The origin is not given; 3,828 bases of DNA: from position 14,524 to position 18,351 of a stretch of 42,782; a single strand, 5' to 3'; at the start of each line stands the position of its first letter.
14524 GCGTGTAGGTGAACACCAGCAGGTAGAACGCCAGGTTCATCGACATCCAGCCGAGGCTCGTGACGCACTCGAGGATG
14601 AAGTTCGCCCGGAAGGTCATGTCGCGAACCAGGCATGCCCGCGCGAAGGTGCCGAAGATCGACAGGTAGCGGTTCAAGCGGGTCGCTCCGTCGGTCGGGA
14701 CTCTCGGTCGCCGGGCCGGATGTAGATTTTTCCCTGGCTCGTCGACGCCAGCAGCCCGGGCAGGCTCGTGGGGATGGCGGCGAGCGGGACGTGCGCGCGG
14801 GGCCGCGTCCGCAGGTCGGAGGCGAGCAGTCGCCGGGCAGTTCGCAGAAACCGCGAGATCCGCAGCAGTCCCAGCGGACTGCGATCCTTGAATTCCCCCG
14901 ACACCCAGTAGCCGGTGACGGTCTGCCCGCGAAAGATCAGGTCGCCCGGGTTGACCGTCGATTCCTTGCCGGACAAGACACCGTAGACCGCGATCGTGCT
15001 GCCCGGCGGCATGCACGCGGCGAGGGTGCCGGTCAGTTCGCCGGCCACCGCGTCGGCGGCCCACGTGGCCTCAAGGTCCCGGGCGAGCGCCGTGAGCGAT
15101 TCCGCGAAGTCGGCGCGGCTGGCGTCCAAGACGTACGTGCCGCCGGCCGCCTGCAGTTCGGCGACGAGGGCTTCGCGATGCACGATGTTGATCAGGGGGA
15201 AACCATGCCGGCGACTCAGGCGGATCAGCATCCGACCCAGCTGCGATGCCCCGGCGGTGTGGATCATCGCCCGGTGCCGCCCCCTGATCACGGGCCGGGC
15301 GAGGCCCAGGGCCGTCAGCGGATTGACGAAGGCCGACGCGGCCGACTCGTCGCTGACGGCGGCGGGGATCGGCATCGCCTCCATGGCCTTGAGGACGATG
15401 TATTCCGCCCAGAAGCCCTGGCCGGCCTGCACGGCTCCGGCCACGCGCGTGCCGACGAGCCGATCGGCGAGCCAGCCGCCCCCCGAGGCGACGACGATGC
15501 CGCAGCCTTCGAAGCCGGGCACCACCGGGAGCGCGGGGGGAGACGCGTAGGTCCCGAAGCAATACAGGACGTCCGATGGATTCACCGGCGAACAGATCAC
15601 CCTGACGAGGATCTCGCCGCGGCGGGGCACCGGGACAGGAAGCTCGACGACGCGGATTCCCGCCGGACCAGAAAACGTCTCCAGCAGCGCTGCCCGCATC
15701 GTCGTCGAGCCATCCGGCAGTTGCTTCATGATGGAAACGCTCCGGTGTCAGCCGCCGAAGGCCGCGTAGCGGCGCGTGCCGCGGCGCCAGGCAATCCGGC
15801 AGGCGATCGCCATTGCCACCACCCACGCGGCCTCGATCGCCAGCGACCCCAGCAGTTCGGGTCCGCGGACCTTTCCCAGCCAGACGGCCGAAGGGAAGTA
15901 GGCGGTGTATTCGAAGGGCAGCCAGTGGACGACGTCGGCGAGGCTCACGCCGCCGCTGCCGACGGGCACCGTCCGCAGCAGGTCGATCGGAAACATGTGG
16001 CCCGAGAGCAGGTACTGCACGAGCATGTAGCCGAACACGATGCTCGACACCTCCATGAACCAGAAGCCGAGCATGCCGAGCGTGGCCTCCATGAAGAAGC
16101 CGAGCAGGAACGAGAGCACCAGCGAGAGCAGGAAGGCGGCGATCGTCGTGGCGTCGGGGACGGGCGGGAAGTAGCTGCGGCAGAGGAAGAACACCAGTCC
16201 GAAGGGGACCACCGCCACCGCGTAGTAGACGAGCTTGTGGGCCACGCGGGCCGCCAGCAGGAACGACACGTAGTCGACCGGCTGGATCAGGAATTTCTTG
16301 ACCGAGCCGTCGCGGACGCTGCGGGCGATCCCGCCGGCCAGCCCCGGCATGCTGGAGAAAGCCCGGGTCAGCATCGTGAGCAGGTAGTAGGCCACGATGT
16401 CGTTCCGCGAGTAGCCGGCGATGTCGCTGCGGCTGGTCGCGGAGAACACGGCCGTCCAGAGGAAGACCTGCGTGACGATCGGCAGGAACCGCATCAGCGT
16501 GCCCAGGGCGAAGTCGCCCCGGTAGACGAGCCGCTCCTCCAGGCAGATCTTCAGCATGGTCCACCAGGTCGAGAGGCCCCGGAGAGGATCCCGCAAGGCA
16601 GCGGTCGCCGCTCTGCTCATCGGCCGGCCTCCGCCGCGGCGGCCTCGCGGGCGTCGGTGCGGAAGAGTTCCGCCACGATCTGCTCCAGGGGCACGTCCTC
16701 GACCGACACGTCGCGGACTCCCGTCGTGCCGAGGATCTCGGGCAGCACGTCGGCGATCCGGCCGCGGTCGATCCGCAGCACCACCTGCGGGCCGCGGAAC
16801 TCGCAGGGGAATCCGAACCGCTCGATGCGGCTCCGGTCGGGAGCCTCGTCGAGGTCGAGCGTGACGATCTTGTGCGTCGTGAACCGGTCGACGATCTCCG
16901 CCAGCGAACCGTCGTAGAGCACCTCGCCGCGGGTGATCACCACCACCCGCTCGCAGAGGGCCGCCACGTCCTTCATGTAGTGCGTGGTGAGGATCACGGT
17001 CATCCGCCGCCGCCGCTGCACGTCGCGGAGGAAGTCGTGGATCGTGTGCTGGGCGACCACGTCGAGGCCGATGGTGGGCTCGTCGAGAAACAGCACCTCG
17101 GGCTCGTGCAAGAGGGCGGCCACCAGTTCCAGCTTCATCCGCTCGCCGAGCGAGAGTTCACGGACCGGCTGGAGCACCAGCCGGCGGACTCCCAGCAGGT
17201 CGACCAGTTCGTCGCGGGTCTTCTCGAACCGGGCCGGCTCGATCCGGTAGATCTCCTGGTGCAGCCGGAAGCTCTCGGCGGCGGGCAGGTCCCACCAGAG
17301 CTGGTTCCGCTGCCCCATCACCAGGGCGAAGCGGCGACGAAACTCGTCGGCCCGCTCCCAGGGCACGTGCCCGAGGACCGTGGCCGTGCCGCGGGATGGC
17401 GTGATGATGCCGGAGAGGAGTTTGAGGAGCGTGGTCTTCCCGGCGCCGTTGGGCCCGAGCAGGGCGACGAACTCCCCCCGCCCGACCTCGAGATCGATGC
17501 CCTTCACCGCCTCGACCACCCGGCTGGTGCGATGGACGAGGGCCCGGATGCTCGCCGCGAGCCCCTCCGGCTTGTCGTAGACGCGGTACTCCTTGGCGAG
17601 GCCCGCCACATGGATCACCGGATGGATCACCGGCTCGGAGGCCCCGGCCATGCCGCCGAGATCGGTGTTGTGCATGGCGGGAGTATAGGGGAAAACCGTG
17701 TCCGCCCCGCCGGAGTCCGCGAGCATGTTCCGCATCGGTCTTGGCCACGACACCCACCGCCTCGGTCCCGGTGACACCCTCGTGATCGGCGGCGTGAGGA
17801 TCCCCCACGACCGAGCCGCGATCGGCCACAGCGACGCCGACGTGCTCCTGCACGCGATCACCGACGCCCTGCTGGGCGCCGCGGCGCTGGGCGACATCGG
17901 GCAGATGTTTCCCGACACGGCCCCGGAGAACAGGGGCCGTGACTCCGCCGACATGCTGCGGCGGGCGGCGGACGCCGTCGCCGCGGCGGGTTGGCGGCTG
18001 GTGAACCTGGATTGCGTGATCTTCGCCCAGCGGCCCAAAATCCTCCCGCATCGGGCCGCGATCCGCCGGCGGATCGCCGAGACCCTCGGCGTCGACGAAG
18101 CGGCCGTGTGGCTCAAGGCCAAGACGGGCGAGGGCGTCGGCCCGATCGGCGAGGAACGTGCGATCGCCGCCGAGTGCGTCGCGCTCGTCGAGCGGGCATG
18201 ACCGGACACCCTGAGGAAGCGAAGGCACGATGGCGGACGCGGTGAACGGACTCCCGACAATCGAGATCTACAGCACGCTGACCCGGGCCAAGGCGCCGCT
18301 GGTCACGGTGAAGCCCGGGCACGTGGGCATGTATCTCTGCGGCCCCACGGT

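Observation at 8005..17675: Ten-gene co-directional array coupling an ABC-2 exporter, an MDR reductase and a YeiH-like transporter to the ebo-like core: candidate synthesis-and-export system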

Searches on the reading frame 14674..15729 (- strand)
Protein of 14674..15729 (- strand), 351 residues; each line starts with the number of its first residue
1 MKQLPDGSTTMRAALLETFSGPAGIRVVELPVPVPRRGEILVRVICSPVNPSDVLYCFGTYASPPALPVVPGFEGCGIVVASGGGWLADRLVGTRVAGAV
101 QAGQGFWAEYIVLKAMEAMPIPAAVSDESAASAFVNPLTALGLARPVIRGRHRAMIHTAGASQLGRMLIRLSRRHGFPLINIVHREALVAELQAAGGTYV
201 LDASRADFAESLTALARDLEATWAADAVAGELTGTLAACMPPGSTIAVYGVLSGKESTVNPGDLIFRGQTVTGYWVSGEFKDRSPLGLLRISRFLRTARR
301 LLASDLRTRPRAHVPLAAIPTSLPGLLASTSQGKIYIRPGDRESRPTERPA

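Call 5: search_protein_families(library=pfam, proteins=[window:14674-15729:-], max_evalue=0.01)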
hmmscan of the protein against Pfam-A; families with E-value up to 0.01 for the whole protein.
window:14674-15729:- (351 aa): 2 families
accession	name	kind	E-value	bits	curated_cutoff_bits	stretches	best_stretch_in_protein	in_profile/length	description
PF08240.17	ADH_N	-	1.9e-11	44.6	23.5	1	37-122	2-103/104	Alcohol dehydrogenase GroES-like domain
PF00107.32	ADH_zinc_N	-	4.5e-10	40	31.8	1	164-278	2-116/129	Zinc-binding dehydrogenase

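Call 6: search_protein_families(library=ncbifam, proteins=[window:14674-15729:-], max_evalue=0.01)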
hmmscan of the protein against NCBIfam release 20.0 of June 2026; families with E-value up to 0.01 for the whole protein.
window:14674-15729:- (351 aa): 16 families
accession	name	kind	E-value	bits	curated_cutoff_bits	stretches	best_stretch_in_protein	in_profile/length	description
TIGR02824.1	quinone_pig3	subfamily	8.1e-26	90.8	296.8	1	11-273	1-261/325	putative NAD(P)H quinone oxidoreductase, PIG3 family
NF041183.1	Pks2_ls1_myc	equivalog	1.2e-11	42.3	2400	1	34-214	1429-1607/2086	sulfolipid-1 biosynthesis phthioceranic/hydroxyphthioceranic acid synthase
TIGR02823.1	oxido_YhdH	subfamily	4.9e-11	42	297.25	1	36-273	25-265/324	acrylyl-CoA reductase family protein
NF008024.0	PRK10754.1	subfamily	5.8e-10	38.7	348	1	18-264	9-253/327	NADPH:quinone reductase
NF051456.1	acrylyl_AcuI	equivalog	1.3e-07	30.7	440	1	37-273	27-265/325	acrylyl-CoA reductase (NADPH)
NF003808.0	PRK05396.1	equivalog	1.4e-07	30.8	380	1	103-273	117-285/341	L-threonine 3-dehydrogenase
NF010344.0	PRK13771.1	subfamily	6.3e-07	28.7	349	1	11-84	1-71/334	putative alcohol dehydrogenase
TIGR00692.1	tdh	equivalog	1.2e-06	27.8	458.35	1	103-273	115-284/340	L-threonine 3-dehydrogenase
NF007489.0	PRK10083.1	equivalog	4.9e-06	25.7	376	0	105-229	115-237/339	Zn-dependent oxidoreductase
TIGR01202.1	bchC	equivalog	6.5e-06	25.5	291.25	1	19-203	7-193/308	chlorophyll synthesis pathway protein BchC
TIGR02818.1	adh_III_F_hyde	equivalog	7.2e-06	25.3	543.95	1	20-87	9-75/368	S-(hydroxymethyl)glutathione dehydrogenase/class III alcohol dehydrogenase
TIGR03989.1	Rxyl_3153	subfamily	1.2e-05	24.8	440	1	12-85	3-73/370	NDMA-dependent alcohol dehydrogenase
NF041172.1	AcrlCoa_red_Thmprot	equivalog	4.8e-05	22.5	500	0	104-189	115-200/334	acryloyl-CoA reductase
TIGR03366.1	HpnZ_proposed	hypoth_equivalog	0.00031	20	328.1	0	33-86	1-52/315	putative phosphonate catabolism associated alcohol dehydrogenase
TIGR02817.1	adh_fam_1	subfamily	0.00067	19.2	284.05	1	25-218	17-215/336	zinc-binding alcohol dehydrogenase family protein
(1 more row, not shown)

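Call 55: find_homologous_proteins(query=window:14674-15729:-, max_evalue=1e-10)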
Query window:14674-15729:- (351 aa): 635 proteins with E <= 1e-10 among 8000 candidates; the best 120 are listed.
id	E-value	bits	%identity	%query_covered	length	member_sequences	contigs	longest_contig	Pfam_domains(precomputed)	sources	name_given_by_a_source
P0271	1.0e-213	727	95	100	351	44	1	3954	PF00107.33,PF08240.18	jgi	jgi:NADPH:quinone reductase-like Zn-dependent oxidoreductase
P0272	9.6e-198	674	87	100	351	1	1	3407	PF00107.33,PF08240.18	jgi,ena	-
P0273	7.5e-183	625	86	94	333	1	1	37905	PF00107.33,PF08240.18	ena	-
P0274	1.4e-181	621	85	94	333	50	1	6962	PF00107.33,PF08240.18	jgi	jgi:NADPH:quinone reductase-like Zn-dependent oxidoreductase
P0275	4.4e-180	616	85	94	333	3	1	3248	PF00107.33,PF08240.18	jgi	-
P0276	1.2e-179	615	84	94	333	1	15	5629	PF00107.33,PF08240.18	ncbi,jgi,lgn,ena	jgi:NADPH2:quinone reductase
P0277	4.8e-179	613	83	94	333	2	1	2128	PF00107.33,PF08240.18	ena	-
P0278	8.8e-178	609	83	94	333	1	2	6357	PF00107.33,PF08240.18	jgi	jgi:NADPH2:quinone reductase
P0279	1.9e-177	607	83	94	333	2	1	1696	PF00107.33,PF08240.18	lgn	-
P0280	3.0e-177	607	82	94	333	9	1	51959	PF00107.33,PF08240.18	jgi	jgi:NADPH2:quinone reductase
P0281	2.1e-176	604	83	94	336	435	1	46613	PF00107.33,PF08240.18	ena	-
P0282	9.9e-176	602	84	94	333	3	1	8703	PF00107.33,PF08240.18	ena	-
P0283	3.3e-175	600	83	94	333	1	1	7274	PF00107.33,PF08240.18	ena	-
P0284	6.5e-175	599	84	94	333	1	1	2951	PF00107.33,PF08240.18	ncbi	-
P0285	8.7e-173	592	80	94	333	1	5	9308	PF00107.33,PF08240.18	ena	-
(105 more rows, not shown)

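Call 56: find_encoding_contigs(protein=P0273, flank=8000, max_places=3)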
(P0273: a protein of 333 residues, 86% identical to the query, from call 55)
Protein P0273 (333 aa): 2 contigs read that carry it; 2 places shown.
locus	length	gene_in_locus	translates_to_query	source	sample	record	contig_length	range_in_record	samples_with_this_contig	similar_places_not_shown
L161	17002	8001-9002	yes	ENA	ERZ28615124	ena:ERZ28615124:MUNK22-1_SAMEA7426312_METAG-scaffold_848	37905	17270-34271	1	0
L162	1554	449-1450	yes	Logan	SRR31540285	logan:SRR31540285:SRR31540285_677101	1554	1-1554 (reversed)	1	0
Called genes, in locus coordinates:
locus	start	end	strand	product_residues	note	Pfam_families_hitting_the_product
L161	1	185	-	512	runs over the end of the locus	PF07583:PSCyt2, PF07587:PSD1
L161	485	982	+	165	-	-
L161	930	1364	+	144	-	-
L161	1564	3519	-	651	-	-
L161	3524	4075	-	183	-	-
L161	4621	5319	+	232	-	-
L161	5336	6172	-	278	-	-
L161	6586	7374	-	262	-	PF21959:DUF6923 (faint), PF07589:PEP_exosort_dom (weak)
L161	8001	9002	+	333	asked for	PF08240:ADH_N, PF00107:ADH_zinc_N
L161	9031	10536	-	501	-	PF00270:DEAD, PF04851:ResIII (weak), PF00271:Helicase_C, PF25399:DeaD_dimer (faint)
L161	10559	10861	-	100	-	PF00076:RRM_1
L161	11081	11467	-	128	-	-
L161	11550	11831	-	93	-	-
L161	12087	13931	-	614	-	PF17854:FtsK_alpha (weak), PF01580:FtsK_SpoIIIE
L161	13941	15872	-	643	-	PF13191:AAA_16 (weak)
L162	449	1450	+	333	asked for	PF08240:ADH_N, PF00107:ADH_zinc_N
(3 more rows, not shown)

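Call 57: find_encoding_contigs(protein=P0271, flank=8000, max_places=3)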
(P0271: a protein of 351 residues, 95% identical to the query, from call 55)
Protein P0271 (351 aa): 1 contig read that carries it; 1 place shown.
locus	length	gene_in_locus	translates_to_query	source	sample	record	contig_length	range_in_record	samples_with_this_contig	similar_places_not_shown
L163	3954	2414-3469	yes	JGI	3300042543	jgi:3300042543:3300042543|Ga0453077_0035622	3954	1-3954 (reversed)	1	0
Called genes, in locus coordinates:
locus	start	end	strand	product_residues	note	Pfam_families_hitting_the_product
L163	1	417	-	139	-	?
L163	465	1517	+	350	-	PF00005:ABC_tran, PF13304:AAA_21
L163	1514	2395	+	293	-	PF06182:ABC2_membrane_6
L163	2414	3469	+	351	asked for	PF08240:ADH_N, PF00107:ADH_zinc_N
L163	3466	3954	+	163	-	?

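Call 58: find_encoding_contigs(protein=P0280, flank=8000, max_places=3)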
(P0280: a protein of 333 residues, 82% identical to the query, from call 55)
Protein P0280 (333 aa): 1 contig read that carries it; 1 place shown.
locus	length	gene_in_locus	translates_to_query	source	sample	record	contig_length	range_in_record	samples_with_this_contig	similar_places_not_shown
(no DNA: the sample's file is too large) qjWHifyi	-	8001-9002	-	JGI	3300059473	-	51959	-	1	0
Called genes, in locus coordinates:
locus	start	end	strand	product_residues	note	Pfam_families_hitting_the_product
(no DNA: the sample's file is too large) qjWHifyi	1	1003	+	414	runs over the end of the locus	PF04851:ResIII (weak), PF00270:DEAD (faint), PF13604:AAA_30 (weak), PF00271:Helicase_C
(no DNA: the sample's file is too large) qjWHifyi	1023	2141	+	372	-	-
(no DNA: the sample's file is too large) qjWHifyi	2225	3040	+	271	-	PF08281:Sigma70_r4_2, PF00196:GerE (weak), PF04545:Sigma70_r4 (weak)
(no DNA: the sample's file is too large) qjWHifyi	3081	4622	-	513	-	PF05762:VWA_CoxE (faint), PF00092:VWA (weak), PF13519:VWA_2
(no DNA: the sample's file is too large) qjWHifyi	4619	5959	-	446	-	PF07728:AAA_5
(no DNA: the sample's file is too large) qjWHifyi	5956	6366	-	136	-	-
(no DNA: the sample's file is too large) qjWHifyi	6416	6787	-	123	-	-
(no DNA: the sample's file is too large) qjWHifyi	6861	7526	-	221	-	-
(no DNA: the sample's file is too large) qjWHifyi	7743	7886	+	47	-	-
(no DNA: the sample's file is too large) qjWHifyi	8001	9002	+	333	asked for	PF08240:ADH_N, PF00107:ADH_zinc_N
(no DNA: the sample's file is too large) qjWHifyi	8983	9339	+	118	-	-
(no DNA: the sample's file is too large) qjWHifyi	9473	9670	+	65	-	-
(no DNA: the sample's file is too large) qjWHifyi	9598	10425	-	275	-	-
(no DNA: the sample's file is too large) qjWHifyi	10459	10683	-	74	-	-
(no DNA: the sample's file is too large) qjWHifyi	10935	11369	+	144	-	PF18143:HAD_SAK_2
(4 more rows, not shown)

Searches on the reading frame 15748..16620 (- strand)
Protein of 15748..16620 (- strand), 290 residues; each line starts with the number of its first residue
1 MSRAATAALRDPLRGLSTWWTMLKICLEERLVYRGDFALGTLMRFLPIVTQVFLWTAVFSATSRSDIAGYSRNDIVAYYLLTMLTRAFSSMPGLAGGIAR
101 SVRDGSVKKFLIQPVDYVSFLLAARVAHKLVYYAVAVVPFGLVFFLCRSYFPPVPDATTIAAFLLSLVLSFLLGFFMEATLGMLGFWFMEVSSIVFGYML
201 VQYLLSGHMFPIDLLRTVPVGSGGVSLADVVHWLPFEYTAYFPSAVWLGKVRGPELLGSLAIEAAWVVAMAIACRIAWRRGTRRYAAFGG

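Call 5: search_protein_families(library=pfam, proteins=[window:15748-16620:-], max_evalue=0.01)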
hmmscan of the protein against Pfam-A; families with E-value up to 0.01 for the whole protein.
window:15748-16620:- (290 aa): 2 families
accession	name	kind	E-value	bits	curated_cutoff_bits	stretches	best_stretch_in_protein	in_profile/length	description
PF06182.17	ABC2_membrane_6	-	4.4e-20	72.9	22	1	46-287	2-227/229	ABC-2 family transporter protein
PF01061.29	ABC2_membrane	-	0.0001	22.4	26.9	1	29-215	10-186/211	ABC-2 type transporter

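Call 6: search_protein_families(library=ncbifam, proteins=[window:15748-16620:-], max_evalue=0.01)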
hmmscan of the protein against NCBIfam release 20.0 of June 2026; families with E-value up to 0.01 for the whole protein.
window:15748-16620:- (290 aa): 1 family
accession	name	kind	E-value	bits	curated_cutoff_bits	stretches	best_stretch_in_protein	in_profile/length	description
NF050053.1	CapPschTportKpsM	equivalog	0.0097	15.9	300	0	107-215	89-193/257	capsule polysaccharide transporter KpsM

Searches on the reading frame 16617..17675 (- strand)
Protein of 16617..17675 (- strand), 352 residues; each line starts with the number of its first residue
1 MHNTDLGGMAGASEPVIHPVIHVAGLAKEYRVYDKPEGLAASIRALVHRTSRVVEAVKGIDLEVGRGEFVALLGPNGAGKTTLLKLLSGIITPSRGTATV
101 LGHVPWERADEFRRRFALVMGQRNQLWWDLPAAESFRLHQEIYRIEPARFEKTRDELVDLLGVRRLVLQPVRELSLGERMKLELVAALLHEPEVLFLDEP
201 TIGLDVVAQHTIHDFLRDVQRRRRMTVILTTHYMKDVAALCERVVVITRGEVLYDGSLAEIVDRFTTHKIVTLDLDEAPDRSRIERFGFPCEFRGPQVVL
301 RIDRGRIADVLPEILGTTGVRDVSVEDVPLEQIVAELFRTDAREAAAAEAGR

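Call 5: search_protein_families(library=pfam, proteins=[window:16617-17675:-], max_evalue=0.01)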
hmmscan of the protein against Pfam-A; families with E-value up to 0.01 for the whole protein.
window:16617-17675:- (352 aa): 8 families
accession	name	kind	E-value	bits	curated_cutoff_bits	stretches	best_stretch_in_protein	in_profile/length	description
PF00005.33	ABC_tran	-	4.6e-25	89.2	25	1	58-201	2-136/137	ABC transporter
PF13304.12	AAA_21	-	4.5e-14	53.6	27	2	165-232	229-298/304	AAA domain, putative AbiEii toxin, Type IV TA system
PF07728.20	AAA_5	-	0.00014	22.3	22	1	71-188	3-121/139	AAA domain (dynein-related subfamily)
PF13191.12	AAA_16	-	0.0007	20.6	32.6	1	65-227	22-166/167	AAA ATPase domain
PF13481.12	AAA_25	-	0.0043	17.1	27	1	64-131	30-110/195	AAA domain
PF13521.12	AAA_28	-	0.0053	17.4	27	0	70-100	2-28/164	AAA domain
PF13555.12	AAA_29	-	0.0061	16.7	27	0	63-95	18-50/61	P-loop containing region of AAA domain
PF13476.12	AAA_23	-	0.0072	17.4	27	0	68-89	20-41/201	AAA domain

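Call 6: search_protein_families(library=ncbifam, proteins=[window:16617-17675:-], max_evalue=0.01)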
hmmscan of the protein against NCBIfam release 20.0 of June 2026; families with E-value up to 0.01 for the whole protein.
window:16617-17675:- (352 aa): 187 families (the best 25 are shown)
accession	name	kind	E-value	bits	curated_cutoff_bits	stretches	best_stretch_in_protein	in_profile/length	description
TIGR01188.1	drrA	subfamily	6.9e-60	202.9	312.45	1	54-270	6-220/302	daunorubicin resistance ABC transporter, ATP-binding protein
NF033858.1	ABC2_perm_RbbA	equivalog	5.3e-44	150.4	1050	1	40-267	266-490/909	ribosome-associated ATPase/putative transporter RbbA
TIGR03864.1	PQQ_ABC_ATP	hypoth_equivalog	5.6e-44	150.3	302.25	1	54-269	14-227/236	ABC transporter, ATP-binding subunit, PQQ-dependent alcohol dehydrogenase system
TIGR03522.1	GldA_ABC_ATP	equivalog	3.8e-42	144.8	402.6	1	54-288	15-245/301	gliding motility-associated ABC transporter ATP-binding subunit GldA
NF010060.0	PRK13537.1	equivalog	8.1e-37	126.8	521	1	56-270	30-242/314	nodulation factor ABC transporter ATP-binding protein NodI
NF010059.0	PRK13536.1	equivalog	2.5e-36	125.1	549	1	54-265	56-265/342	nodulation factor ABC transporter ATP-binding protein NodI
TIGR04521.1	ECF_ATPase_2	equivalog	2.9e-36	125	330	1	50-275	14-246/279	energy-coupling factor transporter ATPase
NF010068.0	PRK13548.1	equivalog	6.3e-34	117.2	261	1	55-269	19-238/261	heme ABC transporter ATP-binding protein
TIGR01288.1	nodI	equivalog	2.1e-33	115.6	424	1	57-265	20-226/303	nodulation factor ABC transporter ATP-binding protein NodI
NF040933.2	ABC_arch_GlcV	equivalog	4.9e-33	114.5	450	1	48-272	13-240/357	glucose ABC transporter ATP-binding protein GlcV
TIGR04520.1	ECF_ATPase_1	equivalog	6.8e-33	114.2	315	1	53-275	14-237/269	energy-coupling factor transporter ATPase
TIGR04406.1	LPS_export_lptB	equivalog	4.4e-32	111.3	240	1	55-267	15-228/239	LPS export ABC transporter ATP-binding protein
NF010171.0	PRK13652.1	equivalog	9.6e-31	106.9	476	1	44-279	7-243/277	cobalt transporter ATP-binding subunit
TIGR02142.1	modC_ABC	equivalog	1.1e-30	107.1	285.05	1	60-265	16-223/353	molybdenum ABC transporter ATP-binding protein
TIGR03873.1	F420-0_ABC_ATP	hypoth_equivalog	1.4e-30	106.4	372.4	1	49-264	11-227/256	putative F420-0 ABC transporter ATP-binding protein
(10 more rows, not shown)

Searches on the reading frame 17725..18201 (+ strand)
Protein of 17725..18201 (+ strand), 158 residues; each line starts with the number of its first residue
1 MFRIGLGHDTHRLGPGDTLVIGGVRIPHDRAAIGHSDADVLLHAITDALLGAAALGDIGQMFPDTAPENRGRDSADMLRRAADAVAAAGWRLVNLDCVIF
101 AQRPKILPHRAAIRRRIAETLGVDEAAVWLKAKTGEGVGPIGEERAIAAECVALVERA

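Call 87: search_protein_families(library=pfam, proteins=[window:17725-18201:+], max_evalue=0.001)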
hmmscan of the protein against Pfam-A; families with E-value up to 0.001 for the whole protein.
window:17725-18201:+ (158 aa): 1 family
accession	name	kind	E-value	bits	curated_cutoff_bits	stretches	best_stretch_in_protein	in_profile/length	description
PF02542.21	YgbB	-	1.2e-59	201.5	26.7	1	2-155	1-154/155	YgbB family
